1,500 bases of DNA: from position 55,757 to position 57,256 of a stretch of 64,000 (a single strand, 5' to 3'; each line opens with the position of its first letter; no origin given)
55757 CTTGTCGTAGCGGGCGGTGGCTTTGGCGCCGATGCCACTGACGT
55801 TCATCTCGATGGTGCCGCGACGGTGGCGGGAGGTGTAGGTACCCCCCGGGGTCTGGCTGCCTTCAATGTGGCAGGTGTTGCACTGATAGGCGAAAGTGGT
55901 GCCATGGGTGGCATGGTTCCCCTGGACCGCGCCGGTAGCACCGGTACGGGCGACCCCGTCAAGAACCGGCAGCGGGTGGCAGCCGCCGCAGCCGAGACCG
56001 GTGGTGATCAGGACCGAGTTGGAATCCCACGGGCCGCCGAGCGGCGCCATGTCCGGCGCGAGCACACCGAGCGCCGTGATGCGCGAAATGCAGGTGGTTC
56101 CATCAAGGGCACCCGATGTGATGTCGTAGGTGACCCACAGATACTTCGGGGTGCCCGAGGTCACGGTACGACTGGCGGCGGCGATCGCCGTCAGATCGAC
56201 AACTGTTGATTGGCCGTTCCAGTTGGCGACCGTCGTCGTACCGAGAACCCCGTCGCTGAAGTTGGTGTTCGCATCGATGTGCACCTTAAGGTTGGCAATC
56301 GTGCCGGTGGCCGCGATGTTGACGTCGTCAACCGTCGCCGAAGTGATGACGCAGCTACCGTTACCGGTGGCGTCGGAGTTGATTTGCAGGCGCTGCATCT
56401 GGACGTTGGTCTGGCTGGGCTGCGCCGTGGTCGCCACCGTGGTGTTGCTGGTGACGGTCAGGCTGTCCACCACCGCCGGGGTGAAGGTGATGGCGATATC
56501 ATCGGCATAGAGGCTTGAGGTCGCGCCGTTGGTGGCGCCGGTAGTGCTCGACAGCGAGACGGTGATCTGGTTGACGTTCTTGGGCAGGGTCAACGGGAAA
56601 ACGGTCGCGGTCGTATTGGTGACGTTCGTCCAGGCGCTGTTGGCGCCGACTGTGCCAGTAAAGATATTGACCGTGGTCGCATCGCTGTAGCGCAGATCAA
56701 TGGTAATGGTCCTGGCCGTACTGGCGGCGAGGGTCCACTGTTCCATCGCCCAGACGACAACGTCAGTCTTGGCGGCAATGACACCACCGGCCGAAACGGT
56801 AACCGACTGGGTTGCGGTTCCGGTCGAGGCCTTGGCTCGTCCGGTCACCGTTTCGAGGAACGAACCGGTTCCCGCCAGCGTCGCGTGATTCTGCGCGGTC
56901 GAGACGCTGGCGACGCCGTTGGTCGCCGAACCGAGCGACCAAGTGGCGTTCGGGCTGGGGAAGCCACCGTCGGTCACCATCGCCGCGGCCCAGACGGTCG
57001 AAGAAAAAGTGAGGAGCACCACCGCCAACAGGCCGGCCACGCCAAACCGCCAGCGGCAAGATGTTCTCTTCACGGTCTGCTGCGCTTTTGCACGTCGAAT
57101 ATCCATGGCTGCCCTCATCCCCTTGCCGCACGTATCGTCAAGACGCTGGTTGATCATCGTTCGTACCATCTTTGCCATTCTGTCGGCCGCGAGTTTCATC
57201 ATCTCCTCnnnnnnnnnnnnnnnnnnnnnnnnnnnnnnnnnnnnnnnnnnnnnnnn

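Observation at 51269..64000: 12.7-kb string of three tandem mega-cytochrome genes with about 70 candidate heme sites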

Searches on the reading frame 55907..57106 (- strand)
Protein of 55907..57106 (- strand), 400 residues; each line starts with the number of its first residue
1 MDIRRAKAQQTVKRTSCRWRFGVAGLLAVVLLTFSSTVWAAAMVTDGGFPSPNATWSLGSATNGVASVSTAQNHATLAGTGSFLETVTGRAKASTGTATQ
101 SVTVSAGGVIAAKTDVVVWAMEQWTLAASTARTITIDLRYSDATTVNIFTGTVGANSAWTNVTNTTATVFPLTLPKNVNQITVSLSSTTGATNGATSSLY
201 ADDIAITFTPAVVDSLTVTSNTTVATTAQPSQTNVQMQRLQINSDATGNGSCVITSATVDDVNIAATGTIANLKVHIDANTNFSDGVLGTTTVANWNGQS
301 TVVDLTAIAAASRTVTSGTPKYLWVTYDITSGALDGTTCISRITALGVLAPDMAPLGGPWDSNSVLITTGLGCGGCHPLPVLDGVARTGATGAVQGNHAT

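Call 51: predict_structure(alignment_id=A1)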
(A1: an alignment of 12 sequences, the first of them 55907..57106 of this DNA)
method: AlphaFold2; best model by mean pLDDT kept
length: 400 residues; sequences in the alignment: 12
mean_pLDDT: 69.5   pTM: 0.48
mean pLDDT of the five models: 69.5, 65.2, 64.6, 60.6, 56.9
residues with pLDDT >= 90: 55; 70-90: 191; 50-70: 55; < 50: 99
segments of 3 or more residues with pLDDT < 50: 1-22, 34-81, 372-400
pLDDT, mean of each block of 10 residues (from residue 1): 33 40 55 42 30 28 23 37 64 74 69 84 70 86 89 85 89 81 79 73 73 80 84 90 79 87 78 90 78 87 82 87 93 85 84 77 80 47 43 43
secondary structure, 60 per line:
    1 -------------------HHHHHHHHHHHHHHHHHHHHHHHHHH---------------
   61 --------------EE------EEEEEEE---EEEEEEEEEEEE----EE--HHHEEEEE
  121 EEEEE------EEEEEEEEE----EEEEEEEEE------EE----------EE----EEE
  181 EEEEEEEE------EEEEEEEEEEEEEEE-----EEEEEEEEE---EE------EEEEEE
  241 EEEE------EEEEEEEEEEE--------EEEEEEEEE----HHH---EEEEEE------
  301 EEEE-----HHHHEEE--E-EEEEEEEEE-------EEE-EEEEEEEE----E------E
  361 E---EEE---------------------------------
elements in order: H20-45 E83-89 E93-104 E116-125 E132-140 E145-153 E178-188 E195-209 E215-223 E235-244 E251-261 E270-278 E289-294 E301-304 H310-313 E314-316 E321-329 E337-339 E341-348 E365-367

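Call 54: fold_search(model_id=the predicted structure, library=pdb)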
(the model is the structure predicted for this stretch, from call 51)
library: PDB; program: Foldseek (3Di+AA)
matches with E <= 10: 1430; with E <= 0.001: 15
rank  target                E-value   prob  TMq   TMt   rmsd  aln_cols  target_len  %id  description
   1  7kwb_B                1.4e-04  0.98  0.20  0.20  16.1       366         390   10  Surface glycan-binding protein B from Bacteroides thetaiotaomicron (released 2021-02-17)
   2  8beg_A                3.4e-04  0.66  0.14  0.10  20.2       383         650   10  Structure of Ig-like domains from PrgB (released 2022-11-30)
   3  9m8u_A                3.7e-04  0.96  0.17  0.12  18.9       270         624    9  Cryo-EM structure of human SIDT1 (released 2026-03-18)
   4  3pms                  4.3e-04  0.96  0.19  0.23  20.2       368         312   10  Recombinant peptide: N-glycanase F (PNGase F) (released 2011-01-26)
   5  8t1z                  4.8e-04  1.00  0.24  0.20   5.4       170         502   10  Crystal Structure of Porphyromonas gingivalis Sialidase (PG_0352) Bound to Neu5Ac (NANA) (released 2023-10-04)
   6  6myv_C                5.3e-04  1.00  0.25  0.20   7.0       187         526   11  Sialidase26 co-crystallized with DANA-Gc (released 2019-10-02)
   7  8gn6_A                7.2e-04  1.00  0.25  0.21   5.5       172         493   11  Crystallization of Sialidase from Porphyromonas gingivalis (released 2023-04-19)
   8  8k1b_A                7.9e-04  0.84  0.15  0.21  19.8       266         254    9  SID1 transmembrane family member 1 (released 2024-07-10)
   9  6mrv_A                8.7e-04  1.00  0.27  0.21   6.5       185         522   10  Sialidase26 co-crystallized with DANA (released 2019-10-02)
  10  8gn6_B                8.7e-04  1.00  0.25  0.20   5.8       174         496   10  Crystallization of Sialidase from Porphyromonas gingivalis (released 2023-04-19)
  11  1pgs                  8.7e-04  0.97  0.21  0.26  19.9       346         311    9  THE THREE-DIMENSIONAL STRUCTURE OF PNGASE F, A GLYCOSYLASPARAGINASE FROM FLAVOBACTERIUM MENINGOSEPTICUM (released 1995-01-26)
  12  1pnf_A                8.7e-04  0.95  0.20  0.24  20.6       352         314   11  PNGASE F COMPLEX WITH DI-N-ACETYLCHITOBIOSE (released 1996-03-08)
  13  7kwb_A                9.2e-04  0.94  0.20  0.19  15.6       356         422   11  Surface glycan-binding protein B from Bacteroides thetaiotaomicron (released 2021-02-17)
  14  8beg_B                9.2e-04  0.87  0.18  0.12  19.1       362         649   11  Structure of Ig-like domains from PrgB (released 2022-11-30)
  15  4fj6_D                9.7e-04  1.00  0.22  0.18  10.8       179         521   10  Crystal structure of a glycoside hydrolase family 33, candidate sialidase (BDI_2946) from Parabacteroides distasonis A (released 2012-07-25)
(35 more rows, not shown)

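Call 68: search_protein_families(library=pfam, proteins=[window:55907-57106:-], max_evalue=1)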
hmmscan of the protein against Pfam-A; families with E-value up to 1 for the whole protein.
window:55907-57106:- (400 aa): 0 families

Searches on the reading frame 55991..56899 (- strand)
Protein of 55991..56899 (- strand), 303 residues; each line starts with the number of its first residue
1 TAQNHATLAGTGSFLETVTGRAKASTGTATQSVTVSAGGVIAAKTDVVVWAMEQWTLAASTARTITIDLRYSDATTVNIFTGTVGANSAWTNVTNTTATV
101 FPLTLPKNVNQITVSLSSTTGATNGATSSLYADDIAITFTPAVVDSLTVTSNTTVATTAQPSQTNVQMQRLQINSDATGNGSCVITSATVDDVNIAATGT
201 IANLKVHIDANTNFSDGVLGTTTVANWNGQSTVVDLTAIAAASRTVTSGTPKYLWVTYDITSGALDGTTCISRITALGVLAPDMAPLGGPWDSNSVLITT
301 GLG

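Call 75: search_protein_representatives(protein=window:55991-56899:-)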
Query: 303 residues. Proteins with E-value up to 0.001 (for the whole library): 62; up to 1e-10: 45; up to 1e-30: 17. The best 62 are listed.
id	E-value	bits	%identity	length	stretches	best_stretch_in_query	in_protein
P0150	2.4e-177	604.4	100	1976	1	1-303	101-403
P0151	6.4e-127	439.1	76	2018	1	1-303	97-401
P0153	1.4e-115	401.9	69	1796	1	1-303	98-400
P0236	1.1e-109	382.6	48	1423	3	86-297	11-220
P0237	1.7e-84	300.0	51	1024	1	1-303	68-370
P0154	1.9e-78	280.2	51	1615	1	1-303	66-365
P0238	6.7e-78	278.3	41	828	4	139-298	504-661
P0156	5.2e-69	249.2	48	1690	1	1-303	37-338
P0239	6.7e-69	248.8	40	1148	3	124-299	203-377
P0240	1.6e-61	224.7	40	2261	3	144-297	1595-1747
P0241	6.2e-60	219.4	37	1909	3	140-298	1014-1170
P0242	4.9e-55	203.4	43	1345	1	4-301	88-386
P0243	1.1e-52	195.6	42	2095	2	138-301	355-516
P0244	2.0e-46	175.1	42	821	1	2-303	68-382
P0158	4.4e-46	174.0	55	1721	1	119-302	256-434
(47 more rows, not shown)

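Call 92: search_protein_families(library=phrogs, proteins=[window:55991-56899:-], max_evalue=0.01)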
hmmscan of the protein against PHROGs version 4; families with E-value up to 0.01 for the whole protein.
window:55991-56899:- (303 aa): 0 families
